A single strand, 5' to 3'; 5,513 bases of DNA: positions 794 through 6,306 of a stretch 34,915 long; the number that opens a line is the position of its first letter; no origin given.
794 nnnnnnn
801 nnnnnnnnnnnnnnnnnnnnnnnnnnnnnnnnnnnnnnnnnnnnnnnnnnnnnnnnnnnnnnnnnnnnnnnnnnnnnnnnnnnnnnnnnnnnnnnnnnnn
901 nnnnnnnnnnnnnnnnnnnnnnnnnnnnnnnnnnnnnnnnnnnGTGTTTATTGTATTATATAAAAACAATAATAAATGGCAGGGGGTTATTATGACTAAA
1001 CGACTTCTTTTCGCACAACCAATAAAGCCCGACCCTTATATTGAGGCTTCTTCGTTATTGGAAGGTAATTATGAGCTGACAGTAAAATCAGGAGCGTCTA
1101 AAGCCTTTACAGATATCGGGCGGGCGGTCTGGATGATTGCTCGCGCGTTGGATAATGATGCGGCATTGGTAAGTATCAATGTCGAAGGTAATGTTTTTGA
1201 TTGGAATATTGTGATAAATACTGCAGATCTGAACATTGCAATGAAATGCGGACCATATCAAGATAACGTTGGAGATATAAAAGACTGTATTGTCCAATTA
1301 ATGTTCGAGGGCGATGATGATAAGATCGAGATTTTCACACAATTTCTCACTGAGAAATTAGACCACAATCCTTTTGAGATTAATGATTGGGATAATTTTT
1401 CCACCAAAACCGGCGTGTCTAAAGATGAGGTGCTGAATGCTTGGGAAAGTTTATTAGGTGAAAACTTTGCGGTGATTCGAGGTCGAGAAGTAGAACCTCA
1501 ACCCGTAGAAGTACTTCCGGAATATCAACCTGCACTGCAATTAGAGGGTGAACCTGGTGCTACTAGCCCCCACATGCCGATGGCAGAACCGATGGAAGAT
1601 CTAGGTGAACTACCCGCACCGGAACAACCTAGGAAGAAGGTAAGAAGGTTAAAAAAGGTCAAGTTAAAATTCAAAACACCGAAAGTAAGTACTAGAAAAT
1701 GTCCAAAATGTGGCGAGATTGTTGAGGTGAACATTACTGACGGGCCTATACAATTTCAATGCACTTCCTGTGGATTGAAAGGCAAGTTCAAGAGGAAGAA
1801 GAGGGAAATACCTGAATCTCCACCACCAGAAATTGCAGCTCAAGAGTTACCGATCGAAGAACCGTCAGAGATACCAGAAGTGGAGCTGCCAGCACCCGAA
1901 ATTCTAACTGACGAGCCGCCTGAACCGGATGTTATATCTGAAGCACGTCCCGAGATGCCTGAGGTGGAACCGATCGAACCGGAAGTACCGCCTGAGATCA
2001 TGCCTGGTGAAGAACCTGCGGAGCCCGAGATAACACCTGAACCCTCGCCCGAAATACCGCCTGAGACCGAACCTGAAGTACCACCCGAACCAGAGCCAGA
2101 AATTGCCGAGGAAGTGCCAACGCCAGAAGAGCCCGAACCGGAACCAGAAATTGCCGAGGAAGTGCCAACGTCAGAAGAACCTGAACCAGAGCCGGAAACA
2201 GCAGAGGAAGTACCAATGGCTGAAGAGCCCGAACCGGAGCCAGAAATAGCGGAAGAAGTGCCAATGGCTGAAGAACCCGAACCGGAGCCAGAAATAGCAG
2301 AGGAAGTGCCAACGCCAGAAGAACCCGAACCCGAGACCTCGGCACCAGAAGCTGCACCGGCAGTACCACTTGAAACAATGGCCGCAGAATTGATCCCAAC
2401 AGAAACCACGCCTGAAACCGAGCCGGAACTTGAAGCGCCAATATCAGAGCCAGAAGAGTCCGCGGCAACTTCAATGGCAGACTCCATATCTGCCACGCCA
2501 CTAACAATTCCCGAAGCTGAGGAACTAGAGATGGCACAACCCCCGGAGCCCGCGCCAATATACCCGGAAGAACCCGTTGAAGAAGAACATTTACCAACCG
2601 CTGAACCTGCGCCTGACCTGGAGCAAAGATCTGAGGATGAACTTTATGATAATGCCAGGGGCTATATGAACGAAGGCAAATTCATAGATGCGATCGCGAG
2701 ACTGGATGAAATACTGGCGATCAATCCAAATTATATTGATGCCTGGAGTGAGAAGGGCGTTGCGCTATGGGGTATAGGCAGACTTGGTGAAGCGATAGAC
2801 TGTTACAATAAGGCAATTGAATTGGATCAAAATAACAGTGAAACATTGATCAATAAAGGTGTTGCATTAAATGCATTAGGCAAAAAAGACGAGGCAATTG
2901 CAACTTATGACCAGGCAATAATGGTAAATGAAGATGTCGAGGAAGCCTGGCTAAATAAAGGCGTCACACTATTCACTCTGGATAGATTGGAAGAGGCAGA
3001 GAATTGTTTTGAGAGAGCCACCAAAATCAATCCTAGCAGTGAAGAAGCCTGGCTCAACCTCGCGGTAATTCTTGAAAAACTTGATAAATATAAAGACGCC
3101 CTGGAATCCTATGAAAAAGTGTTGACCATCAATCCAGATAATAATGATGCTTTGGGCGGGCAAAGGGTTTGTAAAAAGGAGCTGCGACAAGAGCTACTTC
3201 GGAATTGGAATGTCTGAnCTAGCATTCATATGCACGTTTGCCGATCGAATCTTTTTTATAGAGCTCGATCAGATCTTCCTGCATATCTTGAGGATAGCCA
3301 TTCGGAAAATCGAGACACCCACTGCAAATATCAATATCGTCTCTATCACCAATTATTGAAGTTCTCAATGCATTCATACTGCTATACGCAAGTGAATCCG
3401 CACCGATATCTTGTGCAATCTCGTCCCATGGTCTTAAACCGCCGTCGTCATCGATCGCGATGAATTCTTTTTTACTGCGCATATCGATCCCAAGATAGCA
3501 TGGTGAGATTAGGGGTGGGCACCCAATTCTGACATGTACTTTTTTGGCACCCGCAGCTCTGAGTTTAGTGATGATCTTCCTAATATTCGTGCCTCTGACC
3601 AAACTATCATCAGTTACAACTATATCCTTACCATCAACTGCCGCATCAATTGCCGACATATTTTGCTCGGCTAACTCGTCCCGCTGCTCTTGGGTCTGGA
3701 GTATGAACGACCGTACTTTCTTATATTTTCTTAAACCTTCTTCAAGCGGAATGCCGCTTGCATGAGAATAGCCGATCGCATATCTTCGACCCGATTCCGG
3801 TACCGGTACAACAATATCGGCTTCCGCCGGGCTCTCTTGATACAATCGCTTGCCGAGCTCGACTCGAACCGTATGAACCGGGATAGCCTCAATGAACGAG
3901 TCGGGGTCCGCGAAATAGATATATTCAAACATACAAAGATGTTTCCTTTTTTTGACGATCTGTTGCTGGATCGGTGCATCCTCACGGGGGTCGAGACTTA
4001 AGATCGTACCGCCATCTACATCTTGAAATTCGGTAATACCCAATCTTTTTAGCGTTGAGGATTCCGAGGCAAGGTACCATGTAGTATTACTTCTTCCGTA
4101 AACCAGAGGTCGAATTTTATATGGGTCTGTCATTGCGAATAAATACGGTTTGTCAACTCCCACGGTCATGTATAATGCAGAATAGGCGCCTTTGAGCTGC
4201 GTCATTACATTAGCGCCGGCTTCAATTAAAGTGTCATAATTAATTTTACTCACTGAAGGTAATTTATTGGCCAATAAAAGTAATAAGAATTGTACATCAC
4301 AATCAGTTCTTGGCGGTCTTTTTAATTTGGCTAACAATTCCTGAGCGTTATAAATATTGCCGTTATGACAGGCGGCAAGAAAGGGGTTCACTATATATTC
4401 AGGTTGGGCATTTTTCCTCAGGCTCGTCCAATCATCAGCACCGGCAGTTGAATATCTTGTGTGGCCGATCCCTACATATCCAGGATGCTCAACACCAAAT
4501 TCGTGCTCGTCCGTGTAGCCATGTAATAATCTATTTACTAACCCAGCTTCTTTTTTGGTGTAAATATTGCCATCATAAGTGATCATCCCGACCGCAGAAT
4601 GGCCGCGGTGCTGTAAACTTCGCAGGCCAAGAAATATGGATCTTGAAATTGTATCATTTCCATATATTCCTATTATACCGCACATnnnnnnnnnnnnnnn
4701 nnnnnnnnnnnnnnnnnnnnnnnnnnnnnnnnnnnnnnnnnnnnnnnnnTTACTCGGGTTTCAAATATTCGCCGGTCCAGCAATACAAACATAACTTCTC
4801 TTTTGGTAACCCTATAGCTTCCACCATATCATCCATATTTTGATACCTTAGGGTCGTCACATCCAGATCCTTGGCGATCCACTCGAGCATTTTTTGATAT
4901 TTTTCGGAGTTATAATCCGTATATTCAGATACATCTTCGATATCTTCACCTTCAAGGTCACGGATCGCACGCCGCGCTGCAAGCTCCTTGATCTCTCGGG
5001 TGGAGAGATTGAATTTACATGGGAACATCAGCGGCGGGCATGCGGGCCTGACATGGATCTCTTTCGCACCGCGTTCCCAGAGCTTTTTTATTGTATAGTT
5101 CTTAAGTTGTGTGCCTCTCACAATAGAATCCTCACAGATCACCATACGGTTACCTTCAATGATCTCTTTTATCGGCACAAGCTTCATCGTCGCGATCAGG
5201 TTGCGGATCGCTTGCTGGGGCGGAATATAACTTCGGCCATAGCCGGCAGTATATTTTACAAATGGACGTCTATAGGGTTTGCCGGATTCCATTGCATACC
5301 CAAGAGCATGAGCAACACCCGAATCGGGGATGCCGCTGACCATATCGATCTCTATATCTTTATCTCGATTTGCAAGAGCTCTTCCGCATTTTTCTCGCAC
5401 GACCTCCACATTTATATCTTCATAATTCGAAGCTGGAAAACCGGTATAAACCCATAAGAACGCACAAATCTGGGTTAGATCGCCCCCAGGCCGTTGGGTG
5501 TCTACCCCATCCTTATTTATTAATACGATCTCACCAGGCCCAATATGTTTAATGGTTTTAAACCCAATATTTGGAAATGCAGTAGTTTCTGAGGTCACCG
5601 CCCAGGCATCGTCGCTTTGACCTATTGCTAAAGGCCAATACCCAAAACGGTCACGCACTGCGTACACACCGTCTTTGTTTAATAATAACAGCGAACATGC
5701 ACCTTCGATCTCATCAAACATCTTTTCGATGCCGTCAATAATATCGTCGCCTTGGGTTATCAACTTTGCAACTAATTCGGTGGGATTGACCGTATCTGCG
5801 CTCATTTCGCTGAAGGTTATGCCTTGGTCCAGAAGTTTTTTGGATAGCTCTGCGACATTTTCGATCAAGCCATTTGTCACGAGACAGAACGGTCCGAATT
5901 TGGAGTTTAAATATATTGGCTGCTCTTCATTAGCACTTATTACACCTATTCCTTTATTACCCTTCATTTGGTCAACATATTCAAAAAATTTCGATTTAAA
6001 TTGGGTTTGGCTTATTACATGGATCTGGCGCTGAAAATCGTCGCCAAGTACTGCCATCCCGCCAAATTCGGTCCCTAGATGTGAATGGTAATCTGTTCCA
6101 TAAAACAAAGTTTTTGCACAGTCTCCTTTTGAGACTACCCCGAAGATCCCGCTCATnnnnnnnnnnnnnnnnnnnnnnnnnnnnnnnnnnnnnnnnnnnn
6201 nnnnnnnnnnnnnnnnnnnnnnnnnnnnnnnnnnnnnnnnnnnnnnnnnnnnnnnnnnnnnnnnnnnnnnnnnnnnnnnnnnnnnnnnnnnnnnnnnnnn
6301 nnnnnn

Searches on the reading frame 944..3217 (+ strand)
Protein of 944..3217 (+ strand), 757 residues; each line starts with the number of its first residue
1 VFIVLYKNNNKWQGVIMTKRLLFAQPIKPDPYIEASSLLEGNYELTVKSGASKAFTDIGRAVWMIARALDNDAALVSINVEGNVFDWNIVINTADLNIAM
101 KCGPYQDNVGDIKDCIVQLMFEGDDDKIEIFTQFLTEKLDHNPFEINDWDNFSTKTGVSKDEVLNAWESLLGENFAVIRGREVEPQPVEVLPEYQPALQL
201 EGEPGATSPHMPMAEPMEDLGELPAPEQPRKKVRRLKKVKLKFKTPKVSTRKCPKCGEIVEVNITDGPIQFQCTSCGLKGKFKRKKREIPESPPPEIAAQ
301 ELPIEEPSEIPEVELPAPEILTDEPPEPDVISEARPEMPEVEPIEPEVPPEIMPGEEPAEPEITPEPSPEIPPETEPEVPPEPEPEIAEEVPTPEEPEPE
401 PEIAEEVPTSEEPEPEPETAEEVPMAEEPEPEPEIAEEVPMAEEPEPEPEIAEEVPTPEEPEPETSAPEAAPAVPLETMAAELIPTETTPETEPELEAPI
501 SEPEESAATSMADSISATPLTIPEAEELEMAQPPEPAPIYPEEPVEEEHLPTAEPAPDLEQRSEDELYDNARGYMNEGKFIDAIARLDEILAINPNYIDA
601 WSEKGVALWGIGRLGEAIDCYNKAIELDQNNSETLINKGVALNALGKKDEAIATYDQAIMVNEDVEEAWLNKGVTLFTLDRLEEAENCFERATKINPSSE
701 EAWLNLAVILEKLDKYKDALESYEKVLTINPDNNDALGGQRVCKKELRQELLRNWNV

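Call 10: search_protein_families(library=pfam, proteins=[window:944-3217:+])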
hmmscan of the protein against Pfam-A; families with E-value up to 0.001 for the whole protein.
window:944-3217:+ (757 aa): 23 families
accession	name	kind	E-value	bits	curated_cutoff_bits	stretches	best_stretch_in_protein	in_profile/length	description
PF00515.34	TPR_1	-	5.6e-39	130.9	27.8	4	701-733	2-34/34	Tetratricopeptide repeat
PF07719.23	TPR_2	-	7.6e-33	110.3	27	3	701-733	2-34/34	Tetratricopeptide repeat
PF13181.12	TPR_8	-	5.3e-30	101.4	25.7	3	701-733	2-34/34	Tetratricopeptide repeat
PF13414.12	TPR_11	-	8.5e-29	99.4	26.8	3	612-646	8-42/42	TPR repeat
PF13432.12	TPR_16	-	4.2e-21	75.5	32.7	3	672-733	3-64/65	Tetratricopeptide repeat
PF13428.12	TPR_14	-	1.7e-20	71.8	23.5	1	667-708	2-43/44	Tetratricopeptide repeat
PF13431.12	TPR_17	-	3.9e-20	70.8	24.4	2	620-653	1-34/34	Tetratricopeptide repeat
PF14559.12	TPR_19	-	5.5e-18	65.5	25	3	577-633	4-60/68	Tetratricopeptide repeat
PF13424.12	TPR_12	-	5.2e-16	59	30.1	2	665-729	2-74/77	Tetratricopeptide repeat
PF13371.12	TPR_9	-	8.1e-13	48.6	35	2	679-736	8-65/73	Tetratricopeptide repeat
PF13176.12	TPR_7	-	1.3e-11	44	27.9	1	702-736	1-35/36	Tetratricopeptide repeat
PF13174.12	TPR_6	-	1.9e-10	41.1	26.3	0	701-732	1-32/33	Tetratricopeptide repeat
PF25063.1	ARM_TT21_C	-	3.8e-10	40.4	35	1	654-738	83-167/209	Tetratricopeptide repeat protein 21 C-terminal ARM domain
PF13374.12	TPR_10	-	2.1e-08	34.4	27.5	0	705-729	7-31/42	Tetratricopeptide repeat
PF12895.13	ANAPC3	-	1.5e-07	32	27.2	1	649-725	6-81/82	Anaphase-promoting complex, cyclosome, subunit 3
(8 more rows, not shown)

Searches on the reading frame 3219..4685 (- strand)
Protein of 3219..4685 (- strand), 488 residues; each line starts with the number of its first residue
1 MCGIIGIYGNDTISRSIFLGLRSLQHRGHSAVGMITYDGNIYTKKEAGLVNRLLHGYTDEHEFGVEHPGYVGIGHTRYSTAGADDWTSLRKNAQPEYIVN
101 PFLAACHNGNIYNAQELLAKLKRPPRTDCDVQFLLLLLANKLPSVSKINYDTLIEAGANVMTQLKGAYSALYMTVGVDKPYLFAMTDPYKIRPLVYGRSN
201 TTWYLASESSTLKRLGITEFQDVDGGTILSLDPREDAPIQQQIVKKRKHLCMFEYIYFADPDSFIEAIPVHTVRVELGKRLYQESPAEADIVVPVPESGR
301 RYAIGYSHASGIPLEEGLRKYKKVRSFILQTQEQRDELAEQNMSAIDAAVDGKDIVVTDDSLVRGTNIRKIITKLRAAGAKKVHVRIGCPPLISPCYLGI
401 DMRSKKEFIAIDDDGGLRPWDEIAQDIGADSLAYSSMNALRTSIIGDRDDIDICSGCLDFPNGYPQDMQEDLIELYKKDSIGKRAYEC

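Call 10: search_protein_families(library=pfam, proteins=[window:3219-4685:-])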
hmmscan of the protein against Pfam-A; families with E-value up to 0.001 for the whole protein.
window:3219-4685:- (488 aa): 2 families
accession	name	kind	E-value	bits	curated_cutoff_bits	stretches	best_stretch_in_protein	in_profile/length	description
PF13537.11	GATase_7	-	7e-11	42.6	25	1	91-213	11-122/123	Glutamine amidotransferase domain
PF13522.11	GATase_6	-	8.2e-10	39.2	27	1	68-208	9-130/130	Glutamine amidotransferase domain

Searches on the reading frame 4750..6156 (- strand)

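Call 10: search_protein_families(library=pfam, proteins=[window:4750-6156:-])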
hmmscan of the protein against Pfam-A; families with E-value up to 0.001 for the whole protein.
window:4750-6156:- (468 aa): 2 families
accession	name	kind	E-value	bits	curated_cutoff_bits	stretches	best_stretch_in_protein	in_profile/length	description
PF13537.11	GATase_7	-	3.5e-15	56.6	25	1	74-194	9-121/123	Glutamine amidotransferase domain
PF13522.11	GATase_6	-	4.8e-07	30.3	27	1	76-190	27-130/130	Glutamine amidotransferase domain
